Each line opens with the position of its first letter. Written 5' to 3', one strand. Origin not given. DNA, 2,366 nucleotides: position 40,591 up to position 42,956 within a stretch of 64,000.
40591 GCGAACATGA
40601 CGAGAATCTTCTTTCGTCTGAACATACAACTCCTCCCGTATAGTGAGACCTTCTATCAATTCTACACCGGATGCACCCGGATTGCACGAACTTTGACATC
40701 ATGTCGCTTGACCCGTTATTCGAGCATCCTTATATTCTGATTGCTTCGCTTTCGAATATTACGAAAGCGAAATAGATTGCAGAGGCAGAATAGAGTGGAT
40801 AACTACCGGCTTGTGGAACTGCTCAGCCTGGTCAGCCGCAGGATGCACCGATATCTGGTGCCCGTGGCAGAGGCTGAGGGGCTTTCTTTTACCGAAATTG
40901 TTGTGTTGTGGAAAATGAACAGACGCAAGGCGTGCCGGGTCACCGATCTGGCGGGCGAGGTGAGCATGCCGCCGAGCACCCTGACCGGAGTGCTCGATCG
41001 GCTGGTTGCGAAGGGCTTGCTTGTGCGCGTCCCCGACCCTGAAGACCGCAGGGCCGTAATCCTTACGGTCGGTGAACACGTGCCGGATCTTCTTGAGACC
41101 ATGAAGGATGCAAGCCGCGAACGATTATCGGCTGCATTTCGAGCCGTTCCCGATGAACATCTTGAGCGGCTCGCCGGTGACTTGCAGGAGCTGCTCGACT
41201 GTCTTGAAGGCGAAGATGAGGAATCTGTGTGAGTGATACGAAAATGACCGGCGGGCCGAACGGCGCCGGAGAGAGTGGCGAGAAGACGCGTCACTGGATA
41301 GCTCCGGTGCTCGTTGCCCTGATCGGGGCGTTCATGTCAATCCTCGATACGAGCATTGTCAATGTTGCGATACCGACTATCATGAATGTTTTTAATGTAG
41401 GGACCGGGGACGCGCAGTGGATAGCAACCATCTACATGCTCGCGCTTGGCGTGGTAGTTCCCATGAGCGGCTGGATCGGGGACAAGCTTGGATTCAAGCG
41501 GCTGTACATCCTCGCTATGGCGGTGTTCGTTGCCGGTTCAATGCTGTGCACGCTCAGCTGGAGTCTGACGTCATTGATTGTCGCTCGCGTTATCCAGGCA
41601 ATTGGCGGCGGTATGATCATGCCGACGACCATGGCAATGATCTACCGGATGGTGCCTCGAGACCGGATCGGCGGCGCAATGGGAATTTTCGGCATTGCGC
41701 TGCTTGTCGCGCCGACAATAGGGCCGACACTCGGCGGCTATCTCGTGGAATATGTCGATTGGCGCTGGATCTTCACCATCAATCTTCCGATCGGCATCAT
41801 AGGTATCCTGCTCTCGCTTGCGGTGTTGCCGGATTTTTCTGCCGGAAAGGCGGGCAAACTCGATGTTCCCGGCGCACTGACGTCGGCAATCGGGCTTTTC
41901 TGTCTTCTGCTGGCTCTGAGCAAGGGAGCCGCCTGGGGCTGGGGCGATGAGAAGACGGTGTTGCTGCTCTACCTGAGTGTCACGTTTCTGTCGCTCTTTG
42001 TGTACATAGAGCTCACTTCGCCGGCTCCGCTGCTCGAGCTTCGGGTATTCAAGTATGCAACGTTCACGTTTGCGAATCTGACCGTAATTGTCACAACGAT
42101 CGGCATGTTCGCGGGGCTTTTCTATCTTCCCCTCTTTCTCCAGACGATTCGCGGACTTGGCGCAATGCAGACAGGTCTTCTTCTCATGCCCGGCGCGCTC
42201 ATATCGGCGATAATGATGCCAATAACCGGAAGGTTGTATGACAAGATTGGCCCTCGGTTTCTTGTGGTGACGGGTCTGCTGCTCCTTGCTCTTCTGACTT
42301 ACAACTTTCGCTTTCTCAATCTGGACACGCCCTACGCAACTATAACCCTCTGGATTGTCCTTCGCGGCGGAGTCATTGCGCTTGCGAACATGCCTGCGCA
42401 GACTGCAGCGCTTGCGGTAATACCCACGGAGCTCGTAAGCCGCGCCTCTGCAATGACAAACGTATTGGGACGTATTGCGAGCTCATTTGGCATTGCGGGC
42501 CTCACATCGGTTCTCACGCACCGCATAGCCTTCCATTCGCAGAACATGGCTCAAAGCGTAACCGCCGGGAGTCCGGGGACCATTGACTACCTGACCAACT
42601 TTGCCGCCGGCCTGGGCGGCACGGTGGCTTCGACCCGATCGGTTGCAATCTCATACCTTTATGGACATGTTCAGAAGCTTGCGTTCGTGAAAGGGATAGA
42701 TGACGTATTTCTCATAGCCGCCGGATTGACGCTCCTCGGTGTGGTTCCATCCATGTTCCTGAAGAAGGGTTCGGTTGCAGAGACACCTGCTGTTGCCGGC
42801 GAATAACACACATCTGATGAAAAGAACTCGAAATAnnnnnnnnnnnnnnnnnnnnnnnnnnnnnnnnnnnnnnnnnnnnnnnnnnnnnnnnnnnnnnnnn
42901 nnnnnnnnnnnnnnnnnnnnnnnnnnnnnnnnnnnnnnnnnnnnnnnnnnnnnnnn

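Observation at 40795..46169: Tripartite MFS efflux operon with two different periplasmic adaptors, one lacking the alpha-hairpin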

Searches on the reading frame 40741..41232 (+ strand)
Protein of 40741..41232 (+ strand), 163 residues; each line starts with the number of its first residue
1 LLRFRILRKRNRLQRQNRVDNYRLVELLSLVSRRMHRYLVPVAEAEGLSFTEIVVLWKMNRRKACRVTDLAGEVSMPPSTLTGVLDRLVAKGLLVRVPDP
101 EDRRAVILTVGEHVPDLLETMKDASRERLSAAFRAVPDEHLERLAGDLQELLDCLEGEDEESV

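Call 3: search_protein_families(library=pfam, proteins=[window:40741-41232:+], max_evalue=0.01)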
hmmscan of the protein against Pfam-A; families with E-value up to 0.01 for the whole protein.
window:40741-41232:+ (163 aa): 7 families
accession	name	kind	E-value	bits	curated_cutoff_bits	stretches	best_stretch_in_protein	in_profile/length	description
PF01047.28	MarR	-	6.9e-14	51.9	24.6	1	48-106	1-59/59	MarR family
PF12802.13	MarR_2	-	7.8e-10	39.2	27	1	47-105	2-61/61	MarR family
PF22381.2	Staph_reg_Sar_Rot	-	6.3e-05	23.4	27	1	42-113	6-77/85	Transcriptional regulator SarA/Rot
PF09012.17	FeoC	-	0.00012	22.6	21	0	60-98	10-48/69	FeoC like transcriptional regulator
PF09339.16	HTH_IclR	-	0.00034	20.7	22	1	61-98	15-52/52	IclR helix-turn-helix domain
PF13463.12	HTH_27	-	0.00084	20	22.2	1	52-109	5-63/68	Winged helix DNA-binding domain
PF01978.25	TrmB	-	0.009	16.3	25.6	0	47-98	5-56/68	Sugar-specific transcriptional regulator TrmB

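Call 4: search_protein_families(library=ncbifam, proteins=[window:40741-41232:+], max_evalue=0.01)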
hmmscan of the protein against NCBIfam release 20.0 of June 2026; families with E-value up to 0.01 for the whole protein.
window:40741-41232:+ (163 aa): 13 families
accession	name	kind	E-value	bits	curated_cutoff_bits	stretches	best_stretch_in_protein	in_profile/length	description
NF052438.1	TransRegRv0880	equivalog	6.1e-10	39.1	220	1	21-145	5-129/143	Rv0880 family HTH-type transcriptional regulator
TIGR02337.1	HpaR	equivalog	9e-08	32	121.2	1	38-151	16-129/130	homoprotocatechuate degradation operon regulator HpaR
NF008565.1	PRK11512.1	equivalog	2e-07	31.1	240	1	27-123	17-113/144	multiple antibiotic resistance transcriptional regulator MarR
NF045593.1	bilirub_TF_BilQ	equivalog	2.1e-07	30.7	125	1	37-151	17-131/135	bilirubin utilization transcriptional regulator BilQ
NF053777.1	Saro0803TransReg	equivalog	1.3e-06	28.2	200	1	47-127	34-114/140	Saro_0803 family transcriptional regulator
NF041230.1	BagL_FevM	exception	1.5e-06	28.3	230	1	54-151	44-141/145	MarR family transcriptional regulator BagL/FevM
NF052638.1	TransRegOhrRVib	equivalog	1.2e-05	25.1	200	1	35-120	22-107/141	transcriptional regulator OhrR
NF007342.0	PRK09834.1-4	equivalog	1.8e-05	23.9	251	1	53-97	18-62/263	DNA-binding transcriptional regulator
NF050133.1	TransRegFabT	equivalog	2.7e-05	24.5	200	1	47-156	26-135/138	fatty acid biosynthesis transcriptional regulator FabT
TIGR04472.1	reg_rSAM_mob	hypoth_equivalog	0.00018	21.5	240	1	62-156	43-137/141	radical SAM mobile pair system MarR family transcriptional regulator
NF002926.0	PRK03573.1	equivalog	0.00049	20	120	1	50-146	31-128/144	transcriptional regulator SlyA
TIGR01889.1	Staph_reg_Sar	paralog_domain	0.00062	20.1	62.6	1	47-114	22-93/109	staphylococcal accessory regulator family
NF045919.1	HphnlacHdxRed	equivalog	0.0028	16.8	340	1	24-128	186-286/309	p-hydroxyphenylacetate 3-hydroxylase reductase component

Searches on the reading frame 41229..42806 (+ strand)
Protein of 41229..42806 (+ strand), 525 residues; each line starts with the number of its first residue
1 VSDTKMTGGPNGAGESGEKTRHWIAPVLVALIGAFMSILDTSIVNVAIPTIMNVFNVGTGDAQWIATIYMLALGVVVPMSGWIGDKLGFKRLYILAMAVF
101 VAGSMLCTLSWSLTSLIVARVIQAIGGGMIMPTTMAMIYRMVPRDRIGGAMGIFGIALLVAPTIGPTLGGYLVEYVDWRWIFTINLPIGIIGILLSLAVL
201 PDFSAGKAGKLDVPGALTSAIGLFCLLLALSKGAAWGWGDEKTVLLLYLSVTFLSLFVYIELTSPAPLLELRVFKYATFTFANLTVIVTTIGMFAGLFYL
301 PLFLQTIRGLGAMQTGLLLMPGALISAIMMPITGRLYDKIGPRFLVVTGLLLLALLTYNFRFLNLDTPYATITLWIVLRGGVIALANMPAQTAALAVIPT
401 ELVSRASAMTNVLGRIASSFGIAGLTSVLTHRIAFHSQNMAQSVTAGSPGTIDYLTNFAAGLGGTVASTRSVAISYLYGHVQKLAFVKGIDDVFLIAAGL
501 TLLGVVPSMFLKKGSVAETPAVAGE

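Call 3: search_protein_families(library=pfam, proteins=[window:41229-42806:+], max_evalue=0.01)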
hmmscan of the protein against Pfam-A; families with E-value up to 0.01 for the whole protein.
window:41229-42806:+ (525 aa): 2 families
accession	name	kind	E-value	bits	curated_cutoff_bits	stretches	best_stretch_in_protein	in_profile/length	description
PF07690.21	MFS_1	-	2.5e-56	191.5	33.4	1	31-421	2-346/347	Major Facilitator Superfamily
PF05977.19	MFS_3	-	0.00012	21.2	27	1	79-186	64-176/524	Transmembrane secretion effector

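Call 4: search_protein_families(library=ncbifam, proteins=[window:41229-42806:+], max_evalue=0.01)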
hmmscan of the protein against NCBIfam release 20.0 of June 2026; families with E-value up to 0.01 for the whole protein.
window:41229-42806:+ (525 aa): 57 families (the best 25 are shown)
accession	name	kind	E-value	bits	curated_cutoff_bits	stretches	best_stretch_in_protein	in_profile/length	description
TIGR00711.1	efflux_EmrB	subfamily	1.5e-118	396.6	230.2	1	28-511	5-485/485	DHA2 family efflux MFS transporter permease subunit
NF000391.1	EmrB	exception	2.9e-62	211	925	1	32-505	18-489/501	multidrug efflux MFS transporter permease subunit EmrB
NF000060.1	MFS_efflux_LmrB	exception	2.4e-61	208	800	1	24-430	15-424/479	lincomycin efflux MFS transporter Lmr(B)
NF007799.0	PRK10504.1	subfamily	1.6e-59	202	426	1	29-425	14-411/471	multidrug transporter subunit MdtD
NF000025.1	MFS_efflux_tcmA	exception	2.1e-50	172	999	1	14-514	16-518/538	tetracenomycin C efflux MFS transporter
NF011571.1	PRK14995.1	subfamily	1.3e-40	139.6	701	1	20-432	2-414/493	SmvA family efflux MFS transporter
NF000009.1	tet_MFS_Tcr3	exception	3.7e-38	131.3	1000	1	13-430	19-443/512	tetracycline efflux MFS transporter Tcr3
NF000089.1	qac_MFS_AB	exception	1.7e-37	129.4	900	1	21-429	16-425/514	QacA/B family quaternary ammonium compound efflux MFS transporter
NF033896.2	MFS_LfrA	equivalog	7.1e-37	127.2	825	1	19-503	15-493/504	efflux MFS transporter LfrA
NF000095.1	tet_MFS_OtrB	exception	3.4e-35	121.6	999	1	24-430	25-438/563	oxytetracycline resistance efflux MFS transporter OtrB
NF000218.1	FexA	exception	3e-34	118.5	900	1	33-404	29-404/475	chloramphenicol/florfenicol efflux MFS transporter FexA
NF012169.0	qepA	equivalog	3.4e-33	115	1075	1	20-468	17-456/511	fluoroquinolone efflux MFS transporter QepA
NF040895.2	MFS_effux_SdrM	equivalog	2.9e-32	112.3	550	1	28-356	8-333/441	multidrug efflux MFS transporter SdrM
NF012175.1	tet_MFS_L_K_45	equivalog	1.2e-26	93.6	650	1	32-382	7-348/444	Tet(L)/Tet(K)/Tet(45) family tetracycline efflux MFS transporter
TIGR00880.1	2_A_01_02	superfamily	1.3e-25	90.1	131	1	71-202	7-140/141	multidrug resistance protein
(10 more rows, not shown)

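Call 54: search_solved_structures(query=window:41229-42806:+, max_evalue=1e-10, show_alignments=1)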
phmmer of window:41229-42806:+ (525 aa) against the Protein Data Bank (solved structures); distinct sequences matched with E-value up to 1e-10: 12.
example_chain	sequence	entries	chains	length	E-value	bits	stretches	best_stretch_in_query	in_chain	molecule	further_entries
8zal_J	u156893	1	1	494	2.9e-56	194.6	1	30-505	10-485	Multidrug export protein EmrB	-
8zar_J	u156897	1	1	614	6.5e-56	193.5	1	29-505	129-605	Multidrug export protein EmrB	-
8x6x_A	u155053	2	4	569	3.1e-41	145.1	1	20-435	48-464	Uncharacterized MFS-type transporter EfpA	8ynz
8ufd_A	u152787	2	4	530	4e-41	144.7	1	20-435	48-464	Integral membrane efflux protein EFPA | Efflux pump A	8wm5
7y58_A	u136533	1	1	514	1.9e-40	142.5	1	21-429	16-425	Antiseptic resistance protein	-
29om_A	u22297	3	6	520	2.9e-40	141.8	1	21-434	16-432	Antiseptic resistance protein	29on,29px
9bii_A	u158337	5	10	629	7.8e-40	140.4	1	21-435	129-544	Uncharacterized MFS-type transporter EfpA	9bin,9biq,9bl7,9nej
9vhd_B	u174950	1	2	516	8.9e-38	133.7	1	29-438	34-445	Putative MFS-type transporter EfpA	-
8ufe_A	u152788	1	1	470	3.8e-36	128.3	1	30-437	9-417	Integral membrane efflux protein EfpA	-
8pnl_A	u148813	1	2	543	1.1e-16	64.1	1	32-512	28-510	Putative triacylglyceride transporter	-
7d5p_A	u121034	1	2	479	2.2e-16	63.1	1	38-434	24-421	Drug transporter, putative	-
7d5q_A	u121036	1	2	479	1e-15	60.9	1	38-434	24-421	Drug transporter, putative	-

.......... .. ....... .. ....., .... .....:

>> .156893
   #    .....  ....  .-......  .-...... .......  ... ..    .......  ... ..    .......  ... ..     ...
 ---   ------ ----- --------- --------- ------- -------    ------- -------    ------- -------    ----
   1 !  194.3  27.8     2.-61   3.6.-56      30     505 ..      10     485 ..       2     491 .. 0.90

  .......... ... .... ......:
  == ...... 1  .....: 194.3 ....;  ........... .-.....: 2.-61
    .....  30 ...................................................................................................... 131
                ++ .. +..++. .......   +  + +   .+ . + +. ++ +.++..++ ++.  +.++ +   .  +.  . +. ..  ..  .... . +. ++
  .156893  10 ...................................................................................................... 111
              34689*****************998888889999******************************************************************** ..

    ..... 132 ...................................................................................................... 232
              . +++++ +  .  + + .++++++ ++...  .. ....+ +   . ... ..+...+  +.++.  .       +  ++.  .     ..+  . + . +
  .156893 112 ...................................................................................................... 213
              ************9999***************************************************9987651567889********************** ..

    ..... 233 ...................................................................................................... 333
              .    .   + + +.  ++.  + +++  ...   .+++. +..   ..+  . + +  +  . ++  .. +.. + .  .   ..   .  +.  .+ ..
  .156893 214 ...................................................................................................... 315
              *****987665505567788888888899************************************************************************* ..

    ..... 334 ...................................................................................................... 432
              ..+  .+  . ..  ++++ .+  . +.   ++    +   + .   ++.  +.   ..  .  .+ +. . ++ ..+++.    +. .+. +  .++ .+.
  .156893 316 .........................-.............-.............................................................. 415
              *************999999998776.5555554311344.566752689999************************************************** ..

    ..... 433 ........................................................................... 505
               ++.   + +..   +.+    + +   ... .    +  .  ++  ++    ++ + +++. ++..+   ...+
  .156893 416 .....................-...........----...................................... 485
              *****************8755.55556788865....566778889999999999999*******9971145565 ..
